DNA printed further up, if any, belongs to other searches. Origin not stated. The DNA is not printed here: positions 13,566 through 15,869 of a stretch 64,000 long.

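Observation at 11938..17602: Cobalamin riboswitch controlling three uncharacterised surface/membrane proteins: candidate non-canonical corrinoid capture/uptake system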

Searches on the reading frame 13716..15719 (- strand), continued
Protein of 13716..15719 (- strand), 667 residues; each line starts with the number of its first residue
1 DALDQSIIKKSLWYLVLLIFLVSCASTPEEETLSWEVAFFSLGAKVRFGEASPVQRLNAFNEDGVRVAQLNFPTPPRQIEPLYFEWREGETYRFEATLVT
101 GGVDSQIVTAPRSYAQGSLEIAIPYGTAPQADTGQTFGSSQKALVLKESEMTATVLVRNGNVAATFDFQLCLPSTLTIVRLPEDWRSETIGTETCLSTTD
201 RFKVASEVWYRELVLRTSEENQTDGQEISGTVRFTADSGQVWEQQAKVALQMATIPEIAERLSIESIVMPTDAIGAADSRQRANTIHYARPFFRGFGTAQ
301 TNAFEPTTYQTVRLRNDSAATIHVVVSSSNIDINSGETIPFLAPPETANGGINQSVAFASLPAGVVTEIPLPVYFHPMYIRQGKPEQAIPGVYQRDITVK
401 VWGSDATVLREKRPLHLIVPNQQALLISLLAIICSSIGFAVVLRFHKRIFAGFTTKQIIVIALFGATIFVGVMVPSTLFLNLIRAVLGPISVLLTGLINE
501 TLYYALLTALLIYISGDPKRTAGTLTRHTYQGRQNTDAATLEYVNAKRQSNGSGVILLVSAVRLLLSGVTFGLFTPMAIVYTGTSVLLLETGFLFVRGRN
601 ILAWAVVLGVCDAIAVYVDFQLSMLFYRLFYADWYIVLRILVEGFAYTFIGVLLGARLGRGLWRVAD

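Call 83: search_protein_families(library=ncbifam, max_evalue=0.00001, proteins=[L088:12336-16241:+, L091:4076-7903:+, L129:3410-5119:+, L129:5067-5954:+, L129:5962-7365:+, L151:2011-3042:+, L151:3057-4973:+, L151:5860-7797:+, L129:7452-9401:-, L151:13451-15208:+])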
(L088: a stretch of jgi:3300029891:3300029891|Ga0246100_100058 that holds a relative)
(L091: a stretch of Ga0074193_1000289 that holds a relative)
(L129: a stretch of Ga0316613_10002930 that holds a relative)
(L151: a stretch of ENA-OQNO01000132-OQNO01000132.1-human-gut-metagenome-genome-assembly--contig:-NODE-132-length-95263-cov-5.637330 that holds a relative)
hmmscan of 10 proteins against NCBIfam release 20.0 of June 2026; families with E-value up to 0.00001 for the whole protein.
L088:12336-16241:+ (1301 aa): 9 families
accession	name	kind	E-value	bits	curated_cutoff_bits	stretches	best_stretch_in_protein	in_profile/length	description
NF004646.0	PRK05989.2-4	equivalog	0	1853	1468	1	1-1290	1-1275/1277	cobaltochelatase subunit CobN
NF004643.0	PRK05989.2-1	equivalog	0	1373.8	1926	1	1-1273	1-1176/1184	cobaltochelatase subunit CobN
TIGR02025.1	BchH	equivalog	1.7e-272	907.1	829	1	104-1256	166-1269/1271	magnesium chelatase subunit H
TIGR02257.1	cobalto_cobN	equivalog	3.4e-269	896.3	822.05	1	87-1250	122-1223/1226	cobaltochelatase subunit CobN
NF009140.0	PRK12493.1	equivalog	9.9e-243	808.8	1300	1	104-1257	182-1308/1313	magnesium chelatase subunit H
NF008973.0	PRK12321.1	equivalog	1.3e-203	678.9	1235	1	87-1236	121-1089/1105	cobaltochelatase subunit CobN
NF009942.0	PRK13405.1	equivalog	4.2e-203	677.2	1166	2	815-1258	804-1241/1245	magnesium chelatase subunit H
NF004644.0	PRK05989.2-2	equivalog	1e-179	600.1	1248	1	92-1252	110-1189/1289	cobaltochelatase subunit CobN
NF004645.0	PRK05989.2-3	equivalog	4.7e-166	554.5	1619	2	798-1250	966-1432/1597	cobaltochelatase subunit CobN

L091:4076-7903:+ (1275 aa): 9 families
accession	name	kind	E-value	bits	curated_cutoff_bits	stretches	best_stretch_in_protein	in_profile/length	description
NF004646.0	PRK05989.2-4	equivalog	0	2512.8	1468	1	1-1273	1-1277/1277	cobaltochelatase subunit CobN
NF004643.0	PRK05989.2-1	equivalog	0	1430.8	1926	1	1-1254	1-1176/1184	cobaltochelatase subunit CobN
TIGR02025.1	BchH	equivalog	8.9e-262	871.6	829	1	102-1239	165-1269/1271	magnesium chelatase subunit H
TIGR02257.1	cobalto_cobN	equivalog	1.5e-247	824.6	822.05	1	86-1233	122-1223/1226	cobaltochelatase subunit CobN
NF009140.0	PRK12493.1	equivalog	7.9e-237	789.2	1300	1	102-1241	181-1309/1313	magnesium chelatase subunit H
NF009942.0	PRK13405.1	equivalog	2.4e-197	658.2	1166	2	792-1242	793-1242/1245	magnesium chelatase subunit H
NF008973.0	PRK12321.1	equivalog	3.9e-189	630.9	1235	1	86-1220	121-1090/1105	cobaltochelatase subunit CobN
NF004644.0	PRK05989.2-2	equivalog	1.3e-170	569.9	1248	1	75-1236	96-1190/1289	cobaltochelatase subunit CobN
NF004645.0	PRK05989.2-3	equivalog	8.8e-157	523.7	1619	2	816-1233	991-1432/1597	cobaltochelatase subunit CobN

L129:3410-5119:+ (569 aa): 189 families (the best 25 are shown)
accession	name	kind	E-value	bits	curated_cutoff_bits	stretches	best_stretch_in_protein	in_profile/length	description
TIGR04521.1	ECF_ATPase_2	equivalog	1.6e-129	430.9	330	2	6-273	2-271/279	energy-coupling factor transporter ATPase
TIGR04520.1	ECF_ATPase_1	equivalog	2.7e-129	430.3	315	2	5-257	1-248/269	energy-coupling factor transporter ATPase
NF010156.0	PRK13635.1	equivalog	6.9e-112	373.1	392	2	2-256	3-251/279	energy-coupling factor ABC transporter ATP-binding protein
NF010155.0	PRK13634.1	equivalog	6e-107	357.2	413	2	6-259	4-260/290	energy-coupling factor ABC transporter ATP-binding protein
NF010158.0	PRK13637.1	equivalog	8.2e-107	356.6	390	2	5-274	3-272/287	energy-coupling factor transporter ATPase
NF010171.0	PRK13652.1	equivalog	8e-105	349.9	476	2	4-258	3-254/277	cobalt transporter ATP-binding subunit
NF010157.0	PRK13636.1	equivalog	6.8e-99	330.6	463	2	3-249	4-246/285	cobalt transporter ATP-binding subunit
TIGR01166.1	cbiO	subfamily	5.7e-91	303.1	211.8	2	21-204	7-186/190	cobalt ABC transporter, ATP-binding protein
NF010167.0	PRK13648.1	subfamily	6e-91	304.6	241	2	2-259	5-256/269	energy-coupling factor transporter ATPase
TIGR02673.1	FtsE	equivalog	2.2e-86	288.9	264.85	2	4-222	1-214/214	cell division ATP-binding protein FtsE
NF010166.0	PRK13646.1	equivalog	1.1e-81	274.3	458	2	5-251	3-252/286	energy-coupling factor transporter ATPase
NF010170.0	PRK13651.1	equivalog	4.8e-81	272.1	432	2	6-228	4-248/308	cobalt transporter ATP-binding subunit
TIGR03265.1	PhnT2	equivalog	6.8e-81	272.2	457.7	2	4-236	4-226/353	putative 2-aminoethylphosphonate ABC transporter ATP-binding protein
NF006987.0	PRK09452.1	equivalog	7.7e-79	265.1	482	2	2-236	15-239/378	spermidine/putrescine ABC transporter ATP-binding protein PotA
TIGR00968.1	3a0106s01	subfamily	1.6e-78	263.5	342.75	2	302-518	3-221/237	sulfate ABC transporter ATP-binding protein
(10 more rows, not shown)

L129:5067-5954:+ (295 aa): 1 family
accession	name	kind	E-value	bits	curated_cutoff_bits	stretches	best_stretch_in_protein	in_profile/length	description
TIGR02454.1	ECF_T_CbiQ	equivalog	1.7e-18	67.2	111.8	1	20-232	2-200/200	cobalt ECF transporter T component CbiQ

L129:5962-7365:+ (467 aa): 1 family
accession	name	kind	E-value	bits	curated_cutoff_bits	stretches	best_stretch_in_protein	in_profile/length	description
TIGR03300.1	assembly_YfgL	equivalog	1.3e-09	37.3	285.2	1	72-145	104-174/377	outer membrane protein assembly factor BamB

L151:2011-3042:+ (343 aa): 6 families
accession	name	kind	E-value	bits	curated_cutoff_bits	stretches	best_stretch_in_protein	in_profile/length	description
TIGR02442.1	Cob-chelat-sub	hypoth_equivalog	6.5e-156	520.4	779.45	1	7-328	1-318/641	putative cobaltochelatase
TIGR02030.1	BchI-ChlI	equivalog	5.2e-131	436.8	466.95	1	7-329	1-323/337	magnesium chelatase ATPase subunit I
TIGR02031.1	BchD-ChlD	equivalog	3.6e-74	250.6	499.55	1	16-325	1-276/608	magnesium chelatase ATPase subunit D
NF009943.0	PRK13406.1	equivalog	1.7e-22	79.7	571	1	97-327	53-262/585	magnesium chelatase subunit D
TIGR00368.1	TIGR00368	hypoth_equivalog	3.4e-06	25.9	362.4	0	124-189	282-347/499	YifB family Mg chelatase-like AAA ATPase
TIGR00764.1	lon_rel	equivalog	7.8e-06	24.7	516.6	0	126-160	206-240/608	ATP-dependent protease LonB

L151:3057-4973:+ (638 aa): 6 families
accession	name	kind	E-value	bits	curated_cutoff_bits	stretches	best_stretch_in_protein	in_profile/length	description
TIGR02442.1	Cob-chelat-sub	hypoth_equivalog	9.8e-198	658.6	779.45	2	58-620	88-640/641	putative cobaltochelatase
TIGR02031.1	BchD-ChlD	equivalog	1e-144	483.6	499.55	1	15-628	1-607/608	magnesium chelatase ATPase subunit D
NF009943.0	PRK13406.1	equivalog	4.5e-82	276.4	571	1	18-633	13-580/585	magnesium chelatase subunit D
TIGR02030.1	BchI-ChlI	equivalog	2.4e-71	240.7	466.95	2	59-284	93-319/337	magnesium chelatase ATPase subunit I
TIGR00368.1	TIGR00368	hypoth_equivalog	6.5e-09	34.9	362.4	0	88-149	286-347/499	YifB family Mg chelatase-like AAA ATPase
NF007365.0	PRK09862.1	equivalog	1.9e-06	26.8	530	0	88-150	285-347/506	YifB family Mg chelatase-like AAA ATPase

L151:5860-7797:+ (645 aa): 24 families
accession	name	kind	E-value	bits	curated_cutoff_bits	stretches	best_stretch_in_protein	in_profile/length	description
TIGR01783.1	TonB-siderophor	subfamily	5.9e-47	160.7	223.5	2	221-643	230-647/649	TonB-dependent siderophore receptor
NF007926.1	PRK10641.1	equivalog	3.8e-31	108.3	836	1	11-584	9-553/617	TonB-dependent vitamin B12 receptor BtuB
TIGR01785.1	TonB-hemin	subfamily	1.5e-30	106.3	316.85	1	37-620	1-653/677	TonB-dependent heme/hemoglobin receptor family protein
TIGR01779.1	TonB-B12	equivalog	7.2e-26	90.9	599.7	1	27-621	20-593/614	TonB-dependent vitamin B12 receptor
TIGR01786.1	TonB-hemlactrns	subfamily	4.4e-22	78.2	323.75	2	43-166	6-135/719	TonB-dependent hemoglobin/transferrin/lactoferrin family receptor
NF010010.0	PRK13483.1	equivalog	4.1e-21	74.6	927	1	22-624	19-639/660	ligand-gated channel protein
NF010038.0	PRK13513.1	equivalog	2.9e-20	72.4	942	1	22-498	20-492/659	ligand-gated channel protein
NF049947.1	TonB_dep_PCPU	exception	1.8e-18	66.1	800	1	18-266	17-264/685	TonB-dependent receptor, PCPU motif-type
NF053590.1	TonB_dep_TOL0244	equivalog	9.5e-18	64.1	645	1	42-619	16-578/604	TOL_0244 family TonB-dependent receptor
NF047944.1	FoxamRcptFoxA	equivalog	2e-17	62.8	1300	1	10-185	9-184/697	ferrioxamine B receptor FoxA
NF007478.2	PRK10064.1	equivalog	2.9e-17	62.2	745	1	37-178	30-170/663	catecholate siderophore receptor CirA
NF052649.1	TonRcptRhtA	equivalog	1.6e-16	59.7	1100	1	25-220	29-221/744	TonB-dependent siderophore receptor RhtA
NF007465.0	PRK10044.1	equivalog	6.9e-16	57.6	803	1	43-173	68-195/726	ferrichrome porin FhuA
NF010012.0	PRK13486.1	equivalog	4.1e-15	55.2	924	1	38-179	26-171/696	TonB-dependent receptor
NF010011.0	PRK13484.1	equivalog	4.2e-14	51.7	1197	1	15-541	14-561/682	IreA family TonB-dependent siderophore receptor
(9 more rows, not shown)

L129:7452-9401:- (649 aa): 22 families
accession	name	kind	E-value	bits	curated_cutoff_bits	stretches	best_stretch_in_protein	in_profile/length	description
TIGR01779.1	TonB-B12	equivalog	5.3e-44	150.8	599.7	1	26-624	14-592/614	TonB-dependent vitamin B12 receptor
NF007926.1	PRK10641.1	equivalog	7.4e-37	127.2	836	1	18-635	11-610/617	TonB-dependent vitamin B12 receptor BtuB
TIGR01783.1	TonB-siderophor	subfamily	4.9e-28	98.1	223.5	2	402-649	397-649/649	TonB-dependent siderophore receptor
TIGR01785.1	TonB-hemin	subfamily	6.7e-25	87.6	316.85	1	40-626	1-655/677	TonB-dependent heme/hemoglobin receptor family protein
TIGR01786.1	TonB-hemlactrns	subfamily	9.3e-24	83.8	323.75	2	230-624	321-685/719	TonB-dependent hemoglobin/transferrin/lactoferrin family receptor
NF010010.0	PRK13483.1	equivalog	4.4e-20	71.2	927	1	16-173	9-168/660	ligand-gated channel protein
NF010038.0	PRK13513.1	equivalog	5.9e-20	71.4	942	1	11-502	10-495/659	ligand-gated channel protein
NF050067.1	TonBEntbctnRecCfrA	equivalog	3.4e-18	65.3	1200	1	29-189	15-180/698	TonB-dependent ferric enterobactin receptor CfrA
NF053590.1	TonB_dep_TOL0244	equivalog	7.3e-18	64.5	645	1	41-540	11-495/604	TOL_0244 family TonB-dependent receptor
NF049947.1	TonB_dep_PCPU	exception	8.2e-18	63.9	800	2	11-174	6-170/685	TonB-dependent receptor, PCPU motif-type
NF010011.0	PRK13484.1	equivalog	7.9e-17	60.7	1197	1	9-173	7-164/682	IreA family TonB-dependent siderophore receptor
NF007478.2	PRK10064.1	equivalog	8.5e-16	57.3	745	1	38-173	28-163/663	catecholate siderophore receptor CirA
NF010012.0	PRK13486.1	equivalog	1.5e-13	50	924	1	41-185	26-175/696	TonB-dependent receptor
NF047944.1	FoxamRcptFoxA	equivalog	1.4e-12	46.8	1300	1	5-185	3-183/697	ferrioxamine B receptor FoxA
NF052649.1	TonRcptRhtA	equivalog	8.6e-12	44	1100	1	8-176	7-173/744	TonB-dependent siderophore receptor RhtA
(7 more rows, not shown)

L151:13451-15208:+ (585 aa): 187 families (the best 25 are shown)
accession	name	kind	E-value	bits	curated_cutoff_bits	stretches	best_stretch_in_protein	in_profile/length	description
TIGR02203.1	MsbA_lipidA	equivalog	6.8e-131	437.6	602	1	15-575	6-568/572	lipid A export permease/ATP-binding protein MsbA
TIGR02204.1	MsbA_rel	hypoth_equivalog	1.1e-127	427.1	780.4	1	10-571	5-570/576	ABC transporter, permease/ATP-binding protein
NF052233.1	CphA_assoc_ABC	equivalog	2.3e-127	426.4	880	1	9-578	170-745/766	cyanophycin metabolism-associated ABC transporter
TIGR00958.1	3a01208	subfamily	1.1e-123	414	874.6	1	7-570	145-708/711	antigen peptide transporter 2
NF010178.0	PRK13657.1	equivalog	6.5e-120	401.3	733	1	14-572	10-566/588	glucan ABC transporter ATP-binding protein/ permease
NF045513.1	HepA_fam_ABC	equivalog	1.2e-114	384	725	1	49-574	83-607/610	heterocyst formation ABC transporter subunit HepA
NF008381.0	PRK11176.1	equivalog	4.3e-113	378.7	867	1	18-576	20-579/582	lipid A ABC transporter ATP-binding protein/permease MsbA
TIGR01846.1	type_I_sec_HlyB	subfamily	3.9e-108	362.6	725.55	1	20-575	136-691/694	type I secretion system permease/ATPase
TIGR03375.1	type_I_sec_LssB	subfamily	7.6e-101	338.5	693.1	1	21-564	147-690/696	type I secretion system permease/ATPase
TIGR03796.1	NHLM_micro_ABC1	equivalog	1.7e-94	317.5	853.3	1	9-571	140-707/710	NHLP family bacteriocin export ABC transporter peptidase/permease/ATPase subunit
TIGR03797.1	NHLM_micro_ABC2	equivalog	6.3e-94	315.8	709.4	1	21-571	134-680/686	NHLP bacteriocin export ABC transporter permease/ATPase subunit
TIGR01192.1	chvA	subfamily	1.2e-93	314.7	585.4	1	14-575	10-569/585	glucan export ABC transporter ATP-binding protein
NF008055.0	PRK10789.1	equivalog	1.5e-91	307.7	845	1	28-574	21-569/590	SmdA family multidrug ABC transporter permease/ATP-binding protein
TIGR01193.1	bacteriocin_ABC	subfamily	1.1e-86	291.9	523.85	1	9-573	142-706/708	peptide cleavage/export ABC transporter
NF008056.1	PRK10790.1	equivalog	1.2e-83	281.6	746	1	13-582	13-581/584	SmdB family multidrug efflux ABC transporter permease/ATP-binding protein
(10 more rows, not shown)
